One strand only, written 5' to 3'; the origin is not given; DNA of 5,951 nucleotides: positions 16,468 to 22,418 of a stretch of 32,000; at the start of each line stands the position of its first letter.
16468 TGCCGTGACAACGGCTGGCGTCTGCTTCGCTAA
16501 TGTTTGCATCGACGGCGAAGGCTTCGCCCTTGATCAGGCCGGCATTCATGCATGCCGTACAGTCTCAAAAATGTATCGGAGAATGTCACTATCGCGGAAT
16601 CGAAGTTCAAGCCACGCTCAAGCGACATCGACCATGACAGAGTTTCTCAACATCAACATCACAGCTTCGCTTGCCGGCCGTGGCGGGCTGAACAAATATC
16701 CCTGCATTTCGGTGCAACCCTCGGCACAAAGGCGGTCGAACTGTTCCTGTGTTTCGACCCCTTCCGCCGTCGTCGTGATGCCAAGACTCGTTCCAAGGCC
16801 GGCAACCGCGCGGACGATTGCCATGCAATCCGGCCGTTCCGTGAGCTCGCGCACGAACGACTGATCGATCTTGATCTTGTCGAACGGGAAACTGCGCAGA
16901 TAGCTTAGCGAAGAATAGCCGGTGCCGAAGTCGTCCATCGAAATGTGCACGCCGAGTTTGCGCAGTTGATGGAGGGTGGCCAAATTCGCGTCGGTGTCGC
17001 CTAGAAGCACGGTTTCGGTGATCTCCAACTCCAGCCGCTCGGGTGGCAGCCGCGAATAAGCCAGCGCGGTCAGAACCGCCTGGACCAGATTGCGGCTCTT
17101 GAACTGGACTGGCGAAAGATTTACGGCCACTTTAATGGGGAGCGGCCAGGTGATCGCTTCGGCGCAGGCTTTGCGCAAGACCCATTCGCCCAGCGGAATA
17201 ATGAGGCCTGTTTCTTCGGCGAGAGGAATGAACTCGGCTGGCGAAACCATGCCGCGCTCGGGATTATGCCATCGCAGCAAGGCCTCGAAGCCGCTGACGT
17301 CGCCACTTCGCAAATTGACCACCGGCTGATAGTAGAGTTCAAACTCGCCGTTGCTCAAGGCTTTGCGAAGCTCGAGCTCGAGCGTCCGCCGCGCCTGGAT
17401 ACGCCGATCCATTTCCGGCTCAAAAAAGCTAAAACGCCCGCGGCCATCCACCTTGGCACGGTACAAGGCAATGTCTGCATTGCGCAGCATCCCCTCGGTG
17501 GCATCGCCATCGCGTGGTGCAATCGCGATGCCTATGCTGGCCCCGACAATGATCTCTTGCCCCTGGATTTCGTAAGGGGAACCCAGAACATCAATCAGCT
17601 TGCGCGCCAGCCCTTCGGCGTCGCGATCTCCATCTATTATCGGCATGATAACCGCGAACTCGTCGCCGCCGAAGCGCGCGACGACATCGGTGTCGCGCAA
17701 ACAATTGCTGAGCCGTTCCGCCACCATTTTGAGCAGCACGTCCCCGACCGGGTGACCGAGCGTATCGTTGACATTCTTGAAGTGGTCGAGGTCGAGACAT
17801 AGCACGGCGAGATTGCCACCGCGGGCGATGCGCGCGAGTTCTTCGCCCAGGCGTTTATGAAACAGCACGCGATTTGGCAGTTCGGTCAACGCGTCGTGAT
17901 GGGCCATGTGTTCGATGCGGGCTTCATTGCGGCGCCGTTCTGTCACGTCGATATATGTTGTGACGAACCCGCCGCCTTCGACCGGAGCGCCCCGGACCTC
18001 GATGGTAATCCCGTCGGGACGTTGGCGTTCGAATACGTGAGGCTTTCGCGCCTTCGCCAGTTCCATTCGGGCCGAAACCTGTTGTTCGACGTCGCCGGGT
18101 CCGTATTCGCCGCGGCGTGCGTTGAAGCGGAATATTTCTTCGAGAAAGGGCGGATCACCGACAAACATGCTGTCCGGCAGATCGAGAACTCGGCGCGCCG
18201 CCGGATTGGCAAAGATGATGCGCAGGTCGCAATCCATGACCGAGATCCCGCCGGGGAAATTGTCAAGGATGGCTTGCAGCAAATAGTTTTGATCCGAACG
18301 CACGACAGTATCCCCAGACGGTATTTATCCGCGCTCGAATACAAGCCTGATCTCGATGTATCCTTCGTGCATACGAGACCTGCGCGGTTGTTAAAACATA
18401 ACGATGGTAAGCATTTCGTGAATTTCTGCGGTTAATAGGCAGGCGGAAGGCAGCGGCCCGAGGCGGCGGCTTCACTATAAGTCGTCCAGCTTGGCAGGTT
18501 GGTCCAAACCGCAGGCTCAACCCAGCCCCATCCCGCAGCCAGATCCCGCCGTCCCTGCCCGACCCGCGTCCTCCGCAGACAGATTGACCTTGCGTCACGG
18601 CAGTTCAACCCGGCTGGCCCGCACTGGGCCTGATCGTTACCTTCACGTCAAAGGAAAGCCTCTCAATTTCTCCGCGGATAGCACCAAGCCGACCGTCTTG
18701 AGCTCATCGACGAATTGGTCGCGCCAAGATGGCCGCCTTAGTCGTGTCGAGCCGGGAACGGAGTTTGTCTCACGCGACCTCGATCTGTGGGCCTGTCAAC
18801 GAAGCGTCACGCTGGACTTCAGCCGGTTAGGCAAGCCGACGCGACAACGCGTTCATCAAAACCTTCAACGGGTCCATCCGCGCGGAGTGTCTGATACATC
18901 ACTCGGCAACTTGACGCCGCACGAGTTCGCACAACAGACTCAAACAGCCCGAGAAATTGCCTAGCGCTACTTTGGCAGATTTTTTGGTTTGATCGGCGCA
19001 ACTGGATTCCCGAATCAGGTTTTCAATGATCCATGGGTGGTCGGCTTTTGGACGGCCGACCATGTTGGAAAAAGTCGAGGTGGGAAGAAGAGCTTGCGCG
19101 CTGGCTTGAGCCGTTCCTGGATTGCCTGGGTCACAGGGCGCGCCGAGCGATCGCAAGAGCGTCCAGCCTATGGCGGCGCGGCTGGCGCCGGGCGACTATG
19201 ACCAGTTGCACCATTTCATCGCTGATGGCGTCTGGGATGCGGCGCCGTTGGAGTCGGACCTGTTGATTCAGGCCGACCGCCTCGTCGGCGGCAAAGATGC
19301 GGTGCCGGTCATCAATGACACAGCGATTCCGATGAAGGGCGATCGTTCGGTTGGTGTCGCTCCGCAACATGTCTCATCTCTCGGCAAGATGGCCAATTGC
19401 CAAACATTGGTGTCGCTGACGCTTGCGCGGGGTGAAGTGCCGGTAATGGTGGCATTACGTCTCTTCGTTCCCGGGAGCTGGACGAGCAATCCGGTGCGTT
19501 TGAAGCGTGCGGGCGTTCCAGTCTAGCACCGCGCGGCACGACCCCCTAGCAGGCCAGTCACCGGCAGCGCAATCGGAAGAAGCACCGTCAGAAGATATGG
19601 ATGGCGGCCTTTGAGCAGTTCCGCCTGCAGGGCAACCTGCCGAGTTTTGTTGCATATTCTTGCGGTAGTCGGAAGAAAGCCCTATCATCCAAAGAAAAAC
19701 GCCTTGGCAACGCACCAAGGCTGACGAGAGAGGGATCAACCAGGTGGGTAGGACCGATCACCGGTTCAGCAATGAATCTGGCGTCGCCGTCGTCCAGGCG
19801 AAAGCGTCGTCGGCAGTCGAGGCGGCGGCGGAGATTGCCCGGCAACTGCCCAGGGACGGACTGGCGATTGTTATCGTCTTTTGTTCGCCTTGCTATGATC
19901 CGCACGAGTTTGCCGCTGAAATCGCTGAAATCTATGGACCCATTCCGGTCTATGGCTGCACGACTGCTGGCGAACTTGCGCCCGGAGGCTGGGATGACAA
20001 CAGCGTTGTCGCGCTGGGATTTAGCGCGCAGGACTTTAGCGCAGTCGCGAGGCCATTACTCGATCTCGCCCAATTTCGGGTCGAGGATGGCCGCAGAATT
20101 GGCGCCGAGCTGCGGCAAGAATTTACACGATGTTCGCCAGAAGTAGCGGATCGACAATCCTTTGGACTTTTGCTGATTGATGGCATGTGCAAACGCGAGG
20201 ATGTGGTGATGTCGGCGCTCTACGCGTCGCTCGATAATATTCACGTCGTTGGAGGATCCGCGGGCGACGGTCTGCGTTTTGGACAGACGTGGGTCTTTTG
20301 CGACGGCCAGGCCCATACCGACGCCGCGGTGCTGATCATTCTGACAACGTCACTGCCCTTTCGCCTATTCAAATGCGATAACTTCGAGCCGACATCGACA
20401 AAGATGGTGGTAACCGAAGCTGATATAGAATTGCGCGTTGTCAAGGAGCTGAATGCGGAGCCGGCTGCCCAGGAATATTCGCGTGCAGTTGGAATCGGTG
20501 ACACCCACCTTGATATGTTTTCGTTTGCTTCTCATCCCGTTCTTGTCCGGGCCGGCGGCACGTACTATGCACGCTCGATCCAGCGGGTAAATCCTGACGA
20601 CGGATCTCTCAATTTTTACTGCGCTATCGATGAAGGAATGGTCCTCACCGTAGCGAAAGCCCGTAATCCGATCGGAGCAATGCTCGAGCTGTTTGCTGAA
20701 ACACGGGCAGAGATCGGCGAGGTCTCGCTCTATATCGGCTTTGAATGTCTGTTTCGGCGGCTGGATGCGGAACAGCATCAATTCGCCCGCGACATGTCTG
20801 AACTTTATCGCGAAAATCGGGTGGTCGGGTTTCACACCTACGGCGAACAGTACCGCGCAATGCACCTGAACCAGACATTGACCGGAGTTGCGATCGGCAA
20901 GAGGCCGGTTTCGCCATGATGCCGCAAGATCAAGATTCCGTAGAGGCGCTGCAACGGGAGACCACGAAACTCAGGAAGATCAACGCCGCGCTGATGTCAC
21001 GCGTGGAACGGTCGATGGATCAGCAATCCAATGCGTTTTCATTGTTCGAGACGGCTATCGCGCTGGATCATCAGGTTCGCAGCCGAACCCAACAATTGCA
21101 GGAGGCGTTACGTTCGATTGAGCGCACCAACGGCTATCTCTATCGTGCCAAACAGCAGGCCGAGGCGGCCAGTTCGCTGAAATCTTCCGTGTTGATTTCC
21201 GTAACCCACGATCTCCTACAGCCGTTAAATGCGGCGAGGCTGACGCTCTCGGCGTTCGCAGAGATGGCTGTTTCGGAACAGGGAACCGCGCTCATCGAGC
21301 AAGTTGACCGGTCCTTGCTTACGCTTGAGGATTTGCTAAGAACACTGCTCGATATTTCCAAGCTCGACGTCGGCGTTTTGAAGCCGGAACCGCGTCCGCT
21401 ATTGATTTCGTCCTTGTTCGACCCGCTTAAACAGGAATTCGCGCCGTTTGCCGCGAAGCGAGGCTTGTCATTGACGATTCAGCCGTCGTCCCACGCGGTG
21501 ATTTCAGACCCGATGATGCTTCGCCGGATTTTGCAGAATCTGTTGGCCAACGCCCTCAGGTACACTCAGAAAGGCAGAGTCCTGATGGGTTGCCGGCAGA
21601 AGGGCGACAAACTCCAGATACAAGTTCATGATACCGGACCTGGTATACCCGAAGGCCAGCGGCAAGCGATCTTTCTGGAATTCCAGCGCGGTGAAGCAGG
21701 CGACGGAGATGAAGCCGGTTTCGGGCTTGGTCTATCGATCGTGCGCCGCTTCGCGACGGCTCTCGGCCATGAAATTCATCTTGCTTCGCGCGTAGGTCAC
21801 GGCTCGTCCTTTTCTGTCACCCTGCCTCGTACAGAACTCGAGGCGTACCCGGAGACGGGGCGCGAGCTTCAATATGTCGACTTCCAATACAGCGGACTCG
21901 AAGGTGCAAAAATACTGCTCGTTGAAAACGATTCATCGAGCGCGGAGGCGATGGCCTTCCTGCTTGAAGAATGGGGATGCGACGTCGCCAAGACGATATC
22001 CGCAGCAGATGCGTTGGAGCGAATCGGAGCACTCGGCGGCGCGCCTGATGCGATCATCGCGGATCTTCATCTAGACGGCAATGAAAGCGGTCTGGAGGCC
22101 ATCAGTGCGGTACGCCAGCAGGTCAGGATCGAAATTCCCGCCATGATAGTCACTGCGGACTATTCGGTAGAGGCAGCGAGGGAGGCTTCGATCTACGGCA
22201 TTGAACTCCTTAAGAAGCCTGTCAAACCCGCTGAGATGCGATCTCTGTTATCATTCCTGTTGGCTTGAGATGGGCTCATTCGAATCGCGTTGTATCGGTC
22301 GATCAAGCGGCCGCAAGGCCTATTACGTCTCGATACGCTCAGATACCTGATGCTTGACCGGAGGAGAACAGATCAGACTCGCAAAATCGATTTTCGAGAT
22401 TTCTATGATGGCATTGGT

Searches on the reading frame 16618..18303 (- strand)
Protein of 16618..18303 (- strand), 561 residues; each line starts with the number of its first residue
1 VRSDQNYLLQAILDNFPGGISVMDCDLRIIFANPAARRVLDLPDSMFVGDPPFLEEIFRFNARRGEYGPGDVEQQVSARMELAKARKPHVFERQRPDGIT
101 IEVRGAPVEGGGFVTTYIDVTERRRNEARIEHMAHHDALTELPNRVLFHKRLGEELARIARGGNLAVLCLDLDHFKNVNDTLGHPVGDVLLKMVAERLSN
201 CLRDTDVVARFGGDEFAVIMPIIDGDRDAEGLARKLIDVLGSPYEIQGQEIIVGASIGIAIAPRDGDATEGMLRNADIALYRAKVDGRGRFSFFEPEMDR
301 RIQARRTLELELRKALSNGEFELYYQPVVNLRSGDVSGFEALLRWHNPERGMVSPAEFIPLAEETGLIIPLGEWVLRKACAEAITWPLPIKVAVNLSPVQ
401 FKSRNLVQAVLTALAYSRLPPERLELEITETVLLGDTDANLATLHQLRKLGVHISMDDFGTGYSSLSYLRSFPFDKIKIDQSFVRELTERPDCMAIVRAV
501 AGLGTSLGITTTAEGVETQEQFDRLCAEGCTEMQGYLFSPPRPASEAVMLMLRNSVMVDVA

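Call 4: search_protein_families(library=pfam, proteins=[window:16618-18303:-])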
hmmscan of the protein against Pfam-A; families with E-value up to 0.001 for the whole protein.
window:16618-18303:- (561 aa): 6 families
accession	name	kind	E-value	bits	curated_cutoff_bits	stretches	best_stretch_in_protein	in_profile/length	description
PF00563.25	EAL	-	4.6e-77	259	31.3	1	311-541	3-236/236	EAL domain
PF00990.26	GGDEF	-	1.2e-48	165.4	23.8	1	134-289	1-160/161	Diguanylate cyclase, GGDEF domain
PF12860.13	PAS_7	-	2.3e-33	115.2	27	1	13-127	1-114/115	PAS fold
PF08448.16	PAS_4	-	2.7e-06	28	23.1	1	13-125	1-110/110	PAS fold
PF13188.13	PAS_8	-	1.1e-05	25.6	21.8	1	8-48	2-44/65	PAS domain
PF00989.32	PAS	-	7.9e-05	23.1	22.6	1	8-53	2-47/113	PAS fold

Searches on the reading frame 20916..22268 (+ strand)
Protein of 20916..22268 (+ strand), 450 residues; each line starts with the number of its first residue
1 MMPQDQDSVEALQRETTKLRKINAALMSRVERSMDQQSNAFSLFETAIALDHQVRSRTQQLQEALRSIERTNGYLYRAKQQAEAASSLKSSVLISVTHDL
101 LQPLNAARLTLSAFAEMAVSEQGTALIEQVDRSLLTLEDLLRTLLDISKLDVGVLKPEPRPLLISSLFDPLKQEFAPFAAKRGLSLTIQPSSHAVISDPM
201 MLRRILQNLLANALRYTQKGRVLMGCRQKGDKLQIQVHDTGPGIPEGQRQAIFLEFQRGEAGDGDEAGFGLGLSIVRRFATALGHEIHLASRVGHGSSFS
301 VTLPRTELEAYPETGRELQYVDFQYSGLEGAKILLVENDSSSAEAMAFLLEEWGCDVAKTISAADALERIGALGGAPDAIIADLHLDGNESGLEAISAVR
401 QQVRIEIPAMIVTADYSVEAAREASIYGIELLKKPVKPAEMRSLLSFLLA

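Call 4: search_protein_families(library=pfam, proteins=[window:20916-22268:+])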
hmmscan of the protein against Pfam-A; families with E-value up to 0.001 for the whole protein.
window:20916-22268:+ (450 aa): 4 families
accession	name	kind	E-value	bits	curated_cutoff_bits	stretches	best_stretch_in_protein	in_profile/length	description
PF02518.31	HATPase_c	-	2.2e-24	86.5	26.4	1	198-306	2-110/111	Histidine kinase-, DNA gyrase B-, and HSP90-like ATPase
PF00072.30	Response_reg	-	2.5e-12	47.4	30.2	1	333-444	1-109/111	Response regulator receiver domain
PF00512.31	HisKA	-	8.9e-07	29.3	26.9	1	95-151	8-64/66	His Kinase A (phospho-acceptor) domain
PF13581.12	HATPase_c_2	-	0.00017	22.1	27.4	1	209-281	39-110/127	Histidine kinase-like ATPase domain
